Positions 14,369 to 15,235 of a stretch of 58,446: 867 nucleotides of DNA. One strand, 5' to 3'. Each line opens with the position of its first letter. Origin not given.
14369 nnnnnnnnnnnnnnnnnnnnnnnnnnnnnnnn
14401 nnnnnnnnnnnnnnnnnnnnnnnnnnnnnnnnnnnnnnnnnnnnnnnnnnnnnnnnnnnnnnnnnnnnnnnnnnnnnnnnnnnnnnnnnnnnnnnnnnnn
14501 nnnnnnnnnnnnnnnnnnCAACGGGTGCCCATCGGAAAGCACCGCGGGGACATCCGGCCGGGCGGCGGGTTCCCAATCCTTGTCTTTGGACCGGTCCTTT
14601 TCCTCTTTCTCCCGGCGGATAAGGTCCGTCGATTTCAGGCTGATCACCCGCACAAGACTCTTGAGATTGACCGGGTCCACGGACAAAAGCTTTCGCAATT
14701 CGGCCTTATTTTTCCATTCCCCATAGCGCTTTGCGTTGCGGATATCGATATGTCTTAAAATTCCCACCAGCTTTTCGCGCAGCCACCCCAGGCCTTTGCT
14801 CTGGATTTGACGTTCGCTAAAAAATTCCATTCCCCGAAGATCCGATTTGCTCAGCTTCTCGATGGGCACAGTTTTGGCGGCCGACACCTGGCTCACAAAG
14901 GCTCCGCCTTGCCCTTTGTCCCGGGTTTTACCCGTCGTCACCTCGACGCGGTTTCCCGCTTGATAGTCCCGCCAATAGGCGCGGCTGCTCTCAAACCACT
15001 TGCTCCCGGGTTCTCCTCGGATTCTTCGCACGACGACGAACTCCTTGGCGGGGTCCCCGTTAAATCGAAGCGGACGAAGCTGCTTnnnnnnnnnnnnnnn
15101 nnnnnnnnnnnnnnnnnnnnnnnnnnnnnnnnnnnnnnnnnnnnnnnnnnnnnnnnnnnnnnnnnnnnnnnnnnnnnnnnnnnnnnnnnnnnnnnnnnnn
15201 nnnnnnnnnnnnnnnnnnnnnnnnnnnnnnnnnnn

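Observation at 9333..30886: Six-gene, 21.5-kb minus-strand cluster of a beta-barrel protein plus five giant leader-sharing proteins that matches no described system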

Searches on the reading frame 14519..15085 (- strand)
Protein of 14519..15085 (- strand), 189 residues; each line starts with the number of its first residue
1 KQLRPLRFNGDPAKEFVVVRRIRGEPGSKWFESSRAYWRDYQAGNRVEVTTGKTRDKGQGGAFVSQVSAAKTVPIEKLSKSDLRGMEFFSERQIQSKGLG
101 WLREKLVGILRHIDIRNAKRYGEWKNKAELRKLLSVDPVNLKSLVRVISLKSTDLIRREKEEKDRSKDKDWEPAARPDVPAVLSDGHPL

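Call 87: search_solved_structures(query=A5, max_evalue=10, show_alignments=1)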
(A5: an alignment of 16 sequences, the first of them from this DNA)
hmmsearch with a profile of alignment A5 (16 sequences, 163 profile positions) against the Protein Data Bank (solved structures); distinct sequences matched with E-value up to 10: 8.
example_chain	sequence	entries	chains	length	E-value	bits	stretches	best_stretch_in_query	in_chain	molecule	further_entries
3sbg_A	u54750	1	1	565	0.092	15.9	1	34-122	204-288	Pre-mRNA-splicing factor 8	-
3zef_B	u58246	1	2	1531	0.25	14.5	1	34-122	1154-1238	PRE-MRNA-SPLICING FACTOR 8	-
4i43_B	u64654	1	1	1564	0.25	14.4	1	34-122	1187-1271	Pre-mRNA-splicing factor 8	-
3gc9_A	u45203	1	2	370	0.27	14.3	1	58-139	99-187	Mitogen-activated protein kinase 11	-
5lqw_A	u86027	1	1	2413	0.4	13.8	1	34-122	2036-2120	Pre-mRNA-splicing factor 8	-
3jcm_A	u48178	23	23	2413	0.41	13.8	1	34-122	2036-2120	Pre-mRNA-splicing factor 8 | Pre-mRNA-splicing factor Prp8 | PRP8 isoform 1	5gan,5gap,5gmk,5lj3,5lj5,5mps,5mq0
5gm6_A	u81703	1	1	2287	0.42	13.7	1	34-122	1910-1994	Pre-mRNA-splicing factor 8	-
3gc8_A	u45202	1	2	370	0.95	12.6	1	58-139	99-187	Mitogen-activated protein kinase 11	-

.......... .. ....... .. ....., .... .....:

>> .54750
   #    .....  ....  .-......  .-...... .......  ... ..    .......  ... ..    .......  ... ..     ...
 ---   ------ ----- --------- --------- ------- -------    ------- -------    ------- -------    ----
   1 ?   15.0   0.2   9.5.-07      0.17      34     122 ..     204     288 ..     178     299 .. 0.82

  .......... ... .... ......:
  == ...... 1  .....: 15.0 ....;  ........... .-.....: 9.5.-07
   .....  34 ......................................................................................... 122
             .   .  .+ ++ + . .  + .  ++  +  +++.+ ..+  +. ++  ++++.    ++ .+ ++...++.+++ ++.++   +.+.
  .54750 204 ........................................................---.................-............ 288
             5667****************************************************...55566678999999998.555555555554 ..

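Call 88: search_protein_families(library=pfam, alignment_id=A5, max_evalue=1)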
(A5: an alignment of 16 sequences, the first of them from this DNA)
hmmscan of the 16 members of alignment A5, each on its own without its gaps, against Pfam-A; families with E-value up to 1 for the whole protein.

A. member 1, seq(189 aa): 1 family
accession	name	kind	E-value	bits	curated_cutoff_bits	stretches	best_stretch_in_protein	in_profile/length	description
PF10029.15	DUF2271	-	0.023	14.9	27.3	1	10-66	30-83/136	Predicted periplasmic protein (DUF2271)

B. families by the number of members that match (of 16 scanned): 4 families
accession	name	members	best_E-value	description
PF10029.15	DUF2271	1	0.023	Predicted periplasmic protein (DUF2271)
PF18598.6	TetR_C_36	1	0.11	Tetracyclin repressor-like, C-terminal domain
PF05891.18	Methyltransf_PK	1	0.16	AdoMet dependent proline di-methyltransferase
PF06044.18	DpnI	1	0.27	Dam-replacing family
